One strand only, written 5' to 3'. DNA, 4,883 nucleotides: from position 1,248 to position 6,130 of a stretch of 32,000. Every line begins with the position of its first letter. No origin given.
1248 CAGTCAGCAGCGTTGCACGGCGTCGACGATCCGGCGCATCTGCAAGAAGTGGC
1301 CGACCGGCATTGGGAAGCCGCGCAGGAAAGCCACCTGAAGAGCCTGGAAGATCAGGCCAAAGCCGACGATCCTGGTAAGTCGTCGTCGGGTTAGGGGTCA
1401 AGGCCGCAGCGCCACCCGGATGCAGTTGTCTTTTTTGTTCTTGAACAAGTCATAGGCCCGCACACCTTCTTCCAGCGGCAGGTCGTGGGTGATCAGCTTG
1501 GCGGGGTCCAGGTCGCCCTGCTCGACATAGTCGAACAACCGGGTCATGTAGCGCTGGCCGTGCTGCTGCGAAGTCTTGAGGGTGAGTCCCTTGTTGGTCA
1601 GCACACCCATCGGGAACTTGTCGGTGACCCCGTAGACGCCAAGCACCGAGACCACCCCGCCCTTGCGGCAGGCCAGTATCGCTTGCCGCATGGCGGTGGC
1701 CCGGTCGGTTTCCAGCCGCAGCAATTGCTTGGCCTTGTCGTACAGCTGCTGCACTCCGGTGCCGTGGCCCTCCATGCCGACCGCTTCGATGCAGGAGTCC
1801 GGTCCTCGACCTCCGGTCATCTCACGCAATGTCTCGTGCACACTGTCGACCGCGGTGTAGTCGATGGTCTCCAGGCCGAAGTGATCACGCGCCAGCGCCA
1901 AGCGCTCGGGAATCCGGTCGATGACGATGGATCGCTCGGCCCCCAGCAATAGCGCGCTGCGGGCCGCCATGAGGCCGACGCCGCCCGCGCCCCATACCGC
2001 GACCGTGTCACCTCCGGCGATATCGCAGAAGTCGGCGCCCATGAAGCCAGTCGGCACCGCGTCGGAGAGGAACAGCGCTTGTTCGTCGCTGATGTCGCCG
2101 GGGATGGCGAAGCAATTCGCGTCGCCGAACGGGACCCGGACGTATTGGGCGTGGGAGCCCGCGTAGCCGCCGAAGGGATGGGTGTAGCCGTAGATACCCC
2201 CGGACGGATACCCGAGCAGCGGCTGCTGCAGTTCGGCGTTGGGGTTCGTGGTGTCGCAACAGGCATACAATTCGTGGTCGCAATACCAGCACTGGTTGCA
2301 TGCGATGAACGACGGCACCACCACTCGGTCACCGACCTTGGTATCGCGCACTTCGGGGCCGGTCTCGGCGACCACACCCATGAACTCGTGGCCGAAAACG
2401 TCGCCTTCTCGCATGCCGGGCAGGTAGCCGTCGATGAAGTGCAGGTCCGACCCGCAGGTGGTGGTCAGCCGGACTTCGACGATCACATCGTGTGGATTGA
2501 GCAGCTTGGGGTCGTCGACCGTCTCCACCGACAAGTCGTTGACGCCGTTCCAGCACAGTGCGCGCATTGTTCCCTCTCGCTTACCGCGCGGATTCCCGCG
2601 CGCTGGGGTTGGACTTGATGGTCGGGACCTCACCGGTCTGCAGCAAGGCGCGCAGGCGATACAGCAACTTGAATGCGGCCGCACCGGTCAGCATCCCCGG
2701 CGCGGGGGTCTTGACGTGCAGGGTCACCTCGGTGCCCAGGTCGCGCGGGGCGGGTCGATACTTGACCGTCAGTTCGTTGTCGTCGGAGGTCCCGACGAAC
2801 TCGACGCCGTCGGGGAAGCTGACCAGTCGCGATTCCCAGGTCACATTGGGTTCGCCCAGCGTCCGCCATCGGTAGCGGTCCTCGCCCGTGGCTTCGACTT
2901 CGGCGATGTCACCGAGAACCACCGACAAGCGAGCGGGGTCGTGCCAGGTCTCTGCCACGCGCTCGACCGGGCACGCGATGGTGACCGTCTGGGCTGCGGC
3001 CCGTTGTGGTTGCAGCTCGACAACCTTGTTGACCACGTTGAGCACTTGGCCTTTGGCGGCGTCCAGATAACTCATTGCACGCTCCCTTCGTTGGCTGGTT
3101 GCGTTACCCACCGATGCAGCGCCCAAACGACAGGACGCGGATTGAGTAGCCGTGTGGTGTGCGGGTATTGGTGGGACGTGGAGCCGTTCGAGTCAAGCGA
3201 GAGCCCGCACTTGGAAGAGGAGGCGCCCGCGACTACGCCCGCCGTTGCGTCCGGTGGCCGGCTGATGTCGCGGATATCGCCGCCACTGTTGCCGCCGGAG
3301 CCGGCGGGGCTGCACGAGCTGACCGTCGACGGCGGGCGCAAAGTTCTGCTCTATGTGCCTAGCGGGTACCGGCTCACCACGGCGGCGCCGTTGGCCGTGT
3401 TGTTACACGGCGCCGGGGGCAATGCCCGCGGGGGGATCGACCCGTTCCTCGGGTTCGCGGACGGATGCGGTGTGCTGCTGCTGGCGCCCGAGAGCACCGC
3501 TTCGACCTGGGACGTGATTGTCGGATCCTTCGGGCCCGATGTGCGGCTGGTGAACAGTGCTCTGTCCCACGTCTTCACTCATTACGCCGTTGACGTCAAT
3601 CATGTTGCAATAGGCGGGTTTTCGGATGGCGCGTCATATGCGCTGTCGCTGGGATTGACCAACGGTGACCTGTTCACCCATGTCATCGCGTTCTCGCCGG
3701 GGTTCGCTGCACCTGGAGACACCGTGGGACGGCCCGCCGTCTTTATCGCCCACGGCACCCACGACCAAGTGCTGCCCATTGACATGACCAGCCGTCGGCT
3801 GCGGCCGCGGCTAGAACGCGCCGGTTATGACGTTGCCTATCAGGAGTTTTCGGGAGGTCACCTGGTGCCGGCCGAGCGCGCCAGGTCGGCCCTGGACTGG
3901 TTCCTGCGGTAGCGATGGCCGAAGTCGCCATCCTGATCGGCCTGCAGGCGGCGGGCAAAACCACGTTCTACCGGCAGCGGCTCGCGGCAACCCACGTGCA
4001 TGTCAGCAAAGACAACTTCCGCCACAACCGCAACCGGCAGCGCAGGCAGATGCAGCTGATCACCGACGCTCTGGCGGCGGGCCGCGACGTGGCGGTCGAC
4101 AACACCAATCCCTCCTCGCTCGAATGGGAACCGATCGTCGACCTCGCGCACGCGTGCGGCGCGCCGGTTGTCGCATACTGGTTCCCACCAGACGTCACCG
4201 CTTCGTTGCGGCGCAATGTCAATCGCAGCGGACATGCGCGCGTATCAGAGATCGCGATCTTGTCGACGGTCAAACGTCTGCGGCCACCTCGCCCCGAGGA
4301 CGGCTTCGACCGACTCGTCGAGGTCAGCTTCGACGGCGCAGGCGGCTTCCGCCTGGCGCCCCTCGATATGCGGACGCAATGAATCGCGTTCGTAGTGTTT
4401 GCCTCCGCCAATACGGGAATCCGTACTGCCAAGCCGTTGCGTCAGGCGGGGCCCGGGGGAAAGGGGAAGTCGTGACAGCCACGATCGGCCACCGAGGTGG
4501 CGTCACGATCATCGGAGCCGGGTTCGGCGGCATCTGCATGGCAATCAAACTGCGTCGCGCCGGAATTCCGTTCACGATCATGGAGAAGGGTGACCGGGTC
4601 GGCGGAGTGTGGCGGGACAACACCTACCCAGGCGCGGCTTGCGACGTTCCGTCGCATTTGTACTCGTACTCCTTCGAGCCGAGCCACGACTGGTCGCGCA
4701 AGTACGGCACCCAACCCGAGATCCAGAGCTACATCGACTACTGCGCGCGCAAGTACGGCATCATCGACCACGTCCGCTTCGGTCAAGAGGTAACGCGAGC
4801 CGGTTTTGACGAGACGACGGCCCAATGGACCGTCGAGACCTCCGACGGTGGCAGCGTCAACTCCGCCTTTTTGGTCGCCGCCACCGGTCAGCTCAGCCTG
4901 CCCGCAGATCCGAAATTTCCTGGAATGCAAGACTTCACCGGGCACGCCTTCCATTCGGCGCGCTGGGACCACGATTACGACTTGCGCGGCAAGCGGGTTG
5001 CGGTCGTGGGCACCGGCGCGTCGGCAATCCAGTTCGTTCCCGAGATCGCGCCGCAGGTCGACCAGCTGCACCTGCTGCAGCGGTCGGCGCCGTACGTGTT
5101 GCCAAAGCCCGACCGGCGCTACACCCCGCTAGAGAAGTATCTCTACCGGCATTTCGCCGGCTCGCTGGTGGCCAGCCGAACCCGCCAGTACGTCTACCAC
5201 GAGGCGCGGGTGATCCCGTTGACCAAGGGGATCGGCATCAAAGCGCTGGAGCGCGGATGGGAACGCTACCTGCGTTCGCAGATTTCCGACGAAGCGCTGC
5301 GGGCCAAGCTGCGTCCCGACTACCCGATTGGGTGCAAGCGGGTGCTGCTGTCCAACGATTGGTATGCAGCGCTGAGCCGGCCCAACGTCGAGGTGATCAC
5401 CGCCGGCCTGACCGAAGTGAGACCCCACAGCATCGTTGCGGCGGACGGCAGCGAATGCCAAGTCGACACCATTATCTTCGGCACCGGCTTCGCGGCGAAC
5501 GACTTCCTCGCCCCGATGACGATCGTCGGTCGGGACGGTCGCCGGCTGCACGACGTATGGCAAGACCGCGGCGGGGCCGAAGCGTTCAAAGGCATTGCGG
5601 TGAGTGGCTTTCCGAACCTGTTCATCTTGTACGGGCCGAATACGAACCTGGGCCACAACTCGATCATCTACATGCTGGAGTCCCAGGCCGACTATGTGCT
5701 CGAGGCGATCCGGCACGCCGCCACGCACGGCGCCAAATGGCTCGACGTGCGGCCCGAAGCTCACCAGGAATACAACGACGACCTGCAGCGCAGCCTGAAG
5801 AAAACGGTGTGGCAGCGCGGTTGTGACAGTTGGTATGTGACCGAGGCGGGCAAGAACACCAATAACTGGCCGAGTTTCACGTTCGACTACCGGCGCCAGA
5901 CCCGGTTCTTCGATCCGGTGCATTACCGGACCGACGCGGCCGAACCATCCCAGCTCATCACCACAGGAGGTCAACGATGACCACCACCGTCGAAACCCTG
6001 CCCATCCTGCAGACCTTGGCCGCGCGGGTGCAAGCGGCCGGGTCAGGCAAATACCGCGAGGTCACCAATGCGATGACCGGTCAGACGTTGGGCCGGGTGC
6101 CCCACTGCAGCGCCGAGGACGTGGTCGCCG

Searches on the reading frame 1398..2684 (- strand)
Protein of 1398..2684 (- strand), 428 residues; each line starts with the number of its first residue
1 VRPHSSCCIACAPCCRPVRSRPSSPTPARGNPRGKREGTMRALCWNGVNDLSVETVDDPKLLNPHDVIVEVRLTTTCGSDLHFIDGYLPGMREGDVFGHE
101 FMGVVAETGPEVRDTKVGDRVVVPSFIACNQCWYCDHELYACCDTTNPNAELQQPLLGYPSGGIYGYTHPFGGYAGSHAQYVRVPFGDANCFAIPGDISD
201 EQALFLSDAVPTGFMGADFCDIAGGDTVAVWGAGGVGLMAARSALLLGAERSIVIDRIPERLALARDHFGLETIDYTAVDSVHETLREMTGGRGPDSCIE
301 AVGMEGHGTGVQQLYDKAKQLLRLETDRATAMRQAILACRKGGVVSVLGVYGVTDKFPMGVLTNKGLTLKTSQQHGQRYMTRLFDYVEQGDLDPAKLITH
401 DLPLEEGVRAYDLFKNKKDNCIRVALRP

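Call 56: search_protein_families(library=pfam, proteins=[window:1398-2684:-], max_evalue=0.00001)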
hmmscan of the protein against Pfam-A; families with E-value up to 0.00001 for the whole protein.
window:1398-2684:- (428 aa): 2 families
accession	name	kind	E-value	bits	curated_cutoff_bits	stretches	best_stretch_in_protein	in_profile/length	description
PF08240.17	ADH_N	-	7.9e-22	77.9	23.5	1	64-186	2-96/104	Alcohol dehydrogenase GroES-like domain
PF00107.32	ADH_zinc_N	-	1e-16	61.5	31.8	1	235-303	1-67/129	Zinc-binding dehydrogenase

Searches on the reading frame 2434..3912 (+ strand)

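Call 56: search_protein_families(library=pfam, proteins=[window:2434-3912:+], max_evalue=0.00001)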
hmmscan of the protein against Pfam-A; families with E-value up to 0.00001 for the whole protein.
window:2434-3912:+ (492 aa): 1 family
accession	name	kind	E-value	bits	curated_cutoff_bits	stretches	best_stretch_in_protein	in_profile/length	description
PF02230.22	Abhydrolase_2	-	2.7e-07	31.1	23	1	384-473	100-195/217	Phospholipase/Carboxylesterase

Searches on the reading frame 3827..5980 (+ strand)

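Call 56: search_protein_families(library=pfam, proteins=[window:3827-5980:+], max_evalue=0.00001)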
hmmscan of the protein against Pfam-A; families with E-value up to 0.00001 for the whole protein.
window:3827-5980:+ (717 aa): 5 families
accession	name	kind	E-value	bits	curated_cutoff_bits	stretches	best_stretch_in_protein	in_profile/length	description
PF00743.25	FMO-like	-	2.8e-18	66.1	22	1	226-555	4-330/532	Flavin-binding monooxygenase-like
PF13738.12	Pyr_redox_3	-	3.3e-15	56.6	30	1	228-422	2-198/305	Pyridine nucleotide-disulphide oxidoreductase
PF07992.20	Pyr_redox_2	-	2.5e-12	47.3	26.1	1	226-419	3-173/291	Pyridine nucleotide-disulphide oxidoreductase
PF13450.12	NAD_binding_8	-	5.9e-11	42.9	21.9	1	228-287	1-59/68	NAD(P)-binding Rossmann-like domain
PF13434.12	Lys_Orn_oxgnase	-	1.2e-06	28.3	21.3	1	297-413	95-213/339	L-lysine 6-monooxygenase/L-ornithine 5-monooxygenase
